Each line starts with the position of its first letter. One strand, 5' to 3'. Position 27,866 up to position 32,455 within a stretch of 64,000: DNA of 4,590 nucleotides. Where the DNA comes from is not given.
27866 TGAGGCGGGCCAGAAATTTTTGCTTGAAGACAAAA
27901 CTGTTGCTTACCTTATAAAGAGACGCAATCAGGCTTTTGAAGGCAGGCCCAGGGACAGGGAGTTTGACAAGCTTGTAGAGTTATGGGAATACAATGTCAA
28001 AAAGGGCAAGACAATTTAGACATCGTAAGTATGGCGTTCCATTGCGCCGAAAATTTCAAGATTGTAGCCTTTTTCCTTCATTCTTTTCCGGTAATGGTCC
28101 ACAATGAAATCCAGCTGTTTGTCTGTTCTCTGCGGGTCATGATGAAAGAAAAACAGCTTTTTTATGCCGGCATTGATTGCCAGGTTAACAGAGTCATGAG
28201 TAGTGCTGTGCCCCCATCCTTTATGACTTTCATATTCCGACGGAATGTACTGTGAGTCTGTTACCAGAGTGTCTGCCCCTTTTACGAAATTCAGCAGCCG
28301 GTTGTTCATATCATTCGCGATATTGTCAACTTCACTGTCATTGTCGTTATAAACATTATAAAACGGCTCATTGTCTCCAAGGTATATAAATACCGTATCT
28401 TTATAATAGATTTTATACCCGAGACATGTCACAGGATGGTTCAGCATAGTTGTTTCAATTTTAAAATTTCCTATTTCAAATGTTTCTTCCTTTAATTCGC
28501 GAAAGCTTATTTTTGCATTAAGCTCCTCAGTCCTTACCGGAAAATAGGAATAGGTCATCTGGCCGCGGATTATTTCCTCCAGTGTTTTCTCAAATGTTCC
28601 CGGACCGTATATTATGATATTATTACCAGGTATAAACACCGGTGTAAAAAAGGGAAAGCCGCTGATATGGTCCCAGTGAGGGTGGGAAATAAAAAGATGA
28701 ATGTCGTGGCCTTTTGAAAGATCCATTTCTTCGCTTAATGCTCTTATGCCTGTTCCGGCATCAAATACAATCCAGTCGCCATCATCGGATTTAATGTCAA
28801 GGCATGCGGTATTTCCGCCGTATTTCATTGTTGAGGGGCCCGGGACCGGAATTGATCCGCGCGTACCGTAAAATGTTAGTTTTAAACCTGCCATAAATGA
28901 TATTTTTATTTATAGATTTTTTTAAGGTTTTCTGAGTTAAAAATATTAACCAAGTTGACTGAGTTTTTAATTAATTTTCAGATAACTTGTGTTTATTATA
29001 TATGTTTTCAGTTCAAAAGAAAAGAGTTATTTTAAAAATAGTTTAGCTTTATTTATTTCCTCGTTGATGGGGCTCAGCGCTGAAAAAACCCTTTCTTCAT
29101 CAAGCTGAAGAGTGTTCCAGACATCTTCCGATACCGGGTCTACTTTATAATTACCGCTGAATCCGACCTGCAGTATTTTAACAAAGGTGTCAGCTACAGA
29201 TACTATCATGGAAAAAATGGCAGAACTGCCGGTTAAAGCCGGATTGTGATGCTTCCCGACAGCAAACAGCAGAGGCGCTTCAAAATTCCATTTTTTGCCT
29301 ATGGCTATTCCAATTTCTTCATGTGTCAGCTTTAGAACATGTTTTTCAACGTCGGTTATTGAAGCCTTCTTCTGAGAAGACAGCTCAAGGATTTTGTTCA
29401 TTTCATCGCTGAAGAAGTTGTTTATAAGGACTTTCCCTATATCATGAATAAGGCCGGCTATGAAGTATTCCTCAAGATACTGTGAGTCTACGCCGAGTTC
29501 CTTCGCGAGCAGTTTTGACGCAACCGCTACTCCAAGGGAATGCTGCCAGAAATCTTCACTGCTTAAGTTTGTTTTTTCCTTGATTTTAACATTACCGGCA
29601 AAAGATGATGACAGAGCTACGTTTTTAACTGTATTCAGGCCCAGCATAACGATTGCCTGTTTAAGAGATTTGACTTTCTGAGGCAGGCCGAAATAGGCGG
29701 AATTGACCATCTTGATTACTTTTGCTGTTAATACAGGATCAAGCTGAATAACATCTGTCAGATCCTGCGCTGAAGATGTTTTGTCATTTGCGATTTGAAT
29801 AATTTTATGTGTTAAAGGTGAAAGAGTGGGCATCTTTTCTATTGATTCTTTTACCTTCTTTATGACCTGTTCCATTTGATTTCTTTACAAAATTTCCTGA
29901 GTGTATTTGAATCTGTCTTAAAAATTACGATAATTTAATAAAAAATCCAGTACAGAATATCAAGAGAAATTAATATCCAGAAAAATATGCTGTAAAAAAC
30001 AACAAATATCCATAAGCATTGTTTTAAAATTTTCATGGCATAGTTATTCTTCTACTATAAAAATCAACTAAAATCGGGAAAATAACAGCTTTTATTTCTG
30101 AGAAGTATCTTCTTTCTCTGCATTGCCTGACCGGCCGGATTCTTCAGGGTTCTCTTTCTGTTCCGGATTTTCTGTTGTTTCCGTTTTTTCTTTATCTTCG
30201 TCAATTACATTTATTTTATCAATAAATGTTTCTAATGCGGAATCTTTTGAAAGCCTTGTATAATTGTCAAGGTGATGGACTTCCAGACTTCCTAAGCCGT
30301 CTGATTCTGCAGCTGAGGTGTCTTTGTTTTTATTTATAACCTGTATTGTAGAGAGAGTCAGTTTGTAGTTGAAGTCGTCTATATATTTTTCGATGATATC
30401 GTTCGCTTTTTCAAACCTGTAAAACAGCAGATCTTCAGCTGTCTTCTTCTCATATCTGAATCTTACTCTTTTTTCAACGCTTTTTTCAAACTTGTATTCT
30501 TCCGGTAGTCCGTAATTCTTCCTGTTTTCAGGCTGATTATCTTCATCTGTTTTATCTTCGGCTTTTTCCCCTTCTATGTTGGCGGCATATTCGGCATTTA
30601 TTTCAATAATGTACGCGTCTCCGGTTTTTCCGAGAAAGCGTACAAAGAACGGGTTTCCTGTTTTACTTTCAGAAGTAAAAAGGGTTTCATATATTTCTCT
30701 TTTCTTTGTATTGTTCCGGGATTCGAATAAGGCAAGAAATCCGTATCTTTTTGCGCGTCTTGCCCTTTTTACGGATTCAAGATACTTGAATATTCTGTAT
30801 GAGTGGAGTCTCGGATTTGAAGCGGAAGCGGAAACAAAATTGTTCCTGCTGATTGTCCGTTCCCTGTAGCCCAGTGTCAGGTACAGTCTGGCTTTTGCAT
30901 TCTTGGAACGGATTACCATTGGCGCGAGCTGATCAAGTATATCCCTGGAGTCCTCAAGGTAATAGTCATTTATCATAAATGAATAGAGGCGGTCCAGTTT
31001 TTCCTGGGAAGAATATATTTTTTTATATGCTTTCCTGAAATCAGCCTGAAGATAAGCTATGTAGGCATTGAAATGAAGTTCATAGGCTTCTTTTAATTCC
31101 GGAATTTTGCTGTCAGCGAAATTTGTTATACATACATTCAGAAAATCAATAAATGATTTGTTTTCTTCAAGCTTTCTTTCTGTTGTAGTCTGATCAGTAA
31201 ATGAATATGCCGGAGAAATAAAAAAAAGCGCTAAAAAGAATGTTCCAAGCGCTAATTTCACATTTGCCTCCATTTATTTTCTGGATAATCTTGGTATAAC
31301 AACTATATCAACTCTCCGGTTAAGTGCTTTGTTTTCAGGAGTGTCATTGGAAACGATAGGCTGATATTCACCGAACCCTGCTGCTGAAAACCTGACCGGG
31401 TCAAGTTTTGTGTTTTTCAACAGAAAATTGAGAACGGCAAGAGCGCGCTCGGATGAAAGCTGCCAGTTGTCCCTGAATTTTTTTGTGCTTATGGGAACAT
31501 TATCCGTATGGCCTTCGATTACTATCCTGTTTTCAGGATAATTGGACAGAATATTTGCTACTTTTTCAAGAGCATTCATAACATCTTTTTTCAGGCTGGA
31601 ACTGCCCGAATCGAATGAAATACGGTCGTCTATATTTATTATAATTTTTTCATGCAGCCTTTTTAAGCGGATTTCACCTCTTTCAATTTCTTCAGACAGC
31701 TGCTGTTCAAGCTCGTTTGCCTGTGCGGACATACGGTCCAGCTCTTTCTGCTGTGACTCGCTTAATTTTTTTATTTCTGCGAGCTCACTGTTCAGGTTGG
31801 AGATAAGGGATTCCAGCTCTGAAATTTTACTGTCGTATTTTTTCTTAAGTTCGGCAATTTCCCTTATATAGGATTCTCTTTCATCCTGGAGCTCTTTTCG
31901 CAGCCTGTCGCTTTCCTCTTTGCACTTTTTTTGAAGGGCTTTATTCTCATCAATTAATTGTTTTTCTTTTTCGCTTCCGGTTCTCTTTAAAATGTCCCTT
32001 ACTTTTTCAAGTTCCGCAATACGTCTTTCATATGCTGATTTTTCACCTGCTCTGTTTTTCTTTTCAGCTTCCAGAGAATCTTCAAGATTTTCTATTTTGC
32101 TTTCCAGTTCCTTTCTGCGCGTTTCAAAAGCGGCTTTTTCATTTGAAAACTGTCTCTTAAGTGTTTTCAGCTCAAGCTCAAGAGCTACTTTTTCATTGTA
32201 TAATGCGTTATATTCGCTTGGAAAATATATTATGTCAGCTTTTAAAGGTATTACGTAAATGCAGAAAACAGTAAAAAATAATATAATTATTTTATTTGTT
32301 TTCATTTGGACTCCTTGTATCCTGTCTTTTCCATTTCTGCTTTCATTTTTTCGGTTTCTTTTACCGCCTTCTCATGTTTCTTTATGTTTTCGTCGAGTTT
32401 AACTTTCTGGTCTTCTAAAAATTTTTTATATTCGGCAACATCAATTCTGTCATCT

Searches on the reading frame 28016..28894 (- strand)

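Call 11: search_protein_families(library=pfam, proteins=[window:28016-28894:-], max_evalue=0.0001)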
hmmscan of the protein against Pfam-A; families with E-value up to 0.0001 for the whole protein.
window:28016-28894:- (292 aa): 2 families
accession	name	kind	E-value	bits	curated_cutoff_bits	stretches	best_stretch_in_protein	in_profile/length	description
PF12706.13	Lactamase_B_2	-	1.6e-13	51.2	27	1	41-252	2-200/200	Beta-lactamase superfamily domain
PF00753.33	Lactamase_B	-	5.5e-08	33.4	22.7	1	35-186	12-161/196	Metallo-beta-lactamase superfamily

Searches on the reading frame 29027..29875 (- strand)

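Call 11: search_protein_families(library=pfam, proteins=[window:29027-29875:-], max_evalue=0.0001)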
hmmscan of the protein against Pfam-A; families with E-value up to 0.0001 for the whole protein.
window:29027-29875:- (282 aa): 2 families
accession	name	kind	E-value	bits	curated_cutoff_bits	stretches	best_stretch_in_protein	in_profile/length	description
PF08668.18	HDOD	-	2.7e-59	200.4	22.9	1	15-212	1-196/196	HDOD domain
PF01966.28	HD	-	4.7e-11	43.4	22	1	110-230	2-112/116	HD domain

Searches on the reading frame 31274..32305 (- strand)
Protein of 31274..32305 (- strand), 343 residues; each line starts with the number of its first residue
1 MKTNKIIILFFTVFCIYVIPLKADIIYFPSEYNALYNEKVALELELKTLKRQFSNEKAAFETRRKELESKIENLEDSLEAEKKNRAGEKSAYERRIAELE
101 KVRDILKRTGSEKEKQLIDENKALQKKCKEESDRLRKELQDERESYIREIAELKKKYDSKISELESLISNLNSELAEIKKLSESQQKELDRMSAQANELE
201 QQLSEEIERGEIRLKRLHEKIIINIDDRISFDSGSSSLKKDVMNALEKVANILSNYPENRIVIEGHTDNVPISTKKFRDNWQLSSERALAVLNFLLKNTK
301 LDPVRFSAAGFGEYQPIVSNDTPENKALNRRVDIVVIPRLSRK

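Call 11: search_protein_families(library=pfam, proteins=[window:31274-32305:-], max_evalue=0.0001)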
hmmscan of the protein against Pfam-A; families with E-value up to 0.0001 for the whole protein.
window:31274-32305:- (343 aa): 1 family
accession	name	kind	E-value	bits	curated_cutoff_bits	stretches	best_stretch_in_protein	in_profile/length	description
PF00691.25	OmpA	-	4.6e-21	75.4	27.2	1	231-330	2-98/98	OmpA family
